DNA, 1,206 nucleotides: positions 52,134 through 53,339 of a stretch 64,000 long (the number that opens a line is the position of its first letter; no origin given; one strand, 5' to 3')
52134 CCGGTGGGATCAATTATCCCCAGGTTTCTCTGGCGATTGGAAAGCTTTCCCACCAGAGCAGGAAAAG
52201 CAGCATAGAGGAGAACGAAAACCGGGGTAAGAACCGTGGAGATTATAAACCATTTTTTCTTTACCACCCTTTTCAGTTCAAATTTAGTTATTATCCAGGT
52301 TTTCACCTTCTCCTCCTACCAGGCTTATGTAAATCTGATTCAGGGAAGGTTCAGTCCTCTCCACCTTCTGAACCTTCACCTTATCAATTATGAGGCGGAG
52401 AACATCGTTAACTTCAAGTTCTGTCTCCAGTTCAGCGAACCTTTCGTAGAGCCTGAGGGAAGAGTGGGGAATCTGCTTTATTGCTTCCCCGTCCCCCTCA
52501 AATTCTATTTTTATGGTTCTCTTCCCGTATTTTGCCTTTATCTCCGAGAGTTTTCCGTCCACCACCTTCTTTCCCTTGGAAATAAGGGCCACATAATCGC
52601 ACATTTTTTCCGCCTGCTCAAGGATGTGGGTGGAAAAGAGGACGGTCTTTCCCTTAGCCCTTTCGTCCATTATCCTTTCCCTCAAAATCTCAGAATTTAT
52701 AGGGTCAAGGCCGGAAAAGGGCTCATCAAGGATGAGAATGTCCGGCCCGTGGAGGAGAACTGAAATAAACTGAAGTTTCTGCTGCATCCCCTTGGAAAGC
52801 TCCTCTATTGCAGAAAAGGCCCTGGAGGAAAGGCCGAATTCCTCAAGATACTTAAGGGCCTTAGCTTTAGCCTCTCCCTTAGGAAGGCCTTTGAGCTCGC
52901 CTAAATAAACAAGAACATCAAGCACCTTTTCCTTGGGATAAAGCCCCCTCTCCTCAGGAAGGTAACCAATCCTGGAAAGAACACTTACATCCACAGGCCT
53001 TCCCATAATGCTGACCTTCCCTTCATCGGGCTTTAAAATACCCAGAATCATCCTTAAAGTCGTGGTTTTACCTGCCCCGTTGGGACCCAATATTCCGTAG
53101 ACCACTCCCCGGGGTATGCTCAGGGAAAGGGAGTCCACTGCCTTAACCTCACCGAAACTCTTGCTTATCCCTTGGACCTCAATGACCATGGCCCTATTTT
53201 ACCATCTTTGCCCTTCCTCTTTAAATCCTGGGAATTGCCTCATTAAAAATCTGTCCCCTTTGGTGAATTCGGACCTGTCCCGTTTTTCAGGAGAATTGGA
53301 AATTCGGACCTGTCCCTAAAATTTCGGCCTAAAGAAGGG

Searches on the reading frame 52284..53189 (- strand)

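Call 8: search_protein_families(library=pfam, proteins=[window:52284-53189:-])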
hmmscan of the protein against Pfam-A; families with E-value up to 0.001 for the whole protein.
window:52284-53189:- (301 aa): 3 families
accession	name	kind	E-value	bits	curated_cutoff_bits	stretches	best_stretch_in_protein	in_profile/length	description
PF00005.33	ABC_tran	-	4.6e-29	102.2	25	1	19-158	2-136/137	ABC transporter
PF13304.12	AAA_21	-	1.8e-14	55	27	1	114-189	221-299/304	AAA domain, putative AbiEii toxin, Type IV TA system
PF13732.12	DrrA1-3_C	-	2.7e-11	44.5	27.4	1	212-291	1-81/81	ATP-binding protein DrrA1-3-like, C-terminal domain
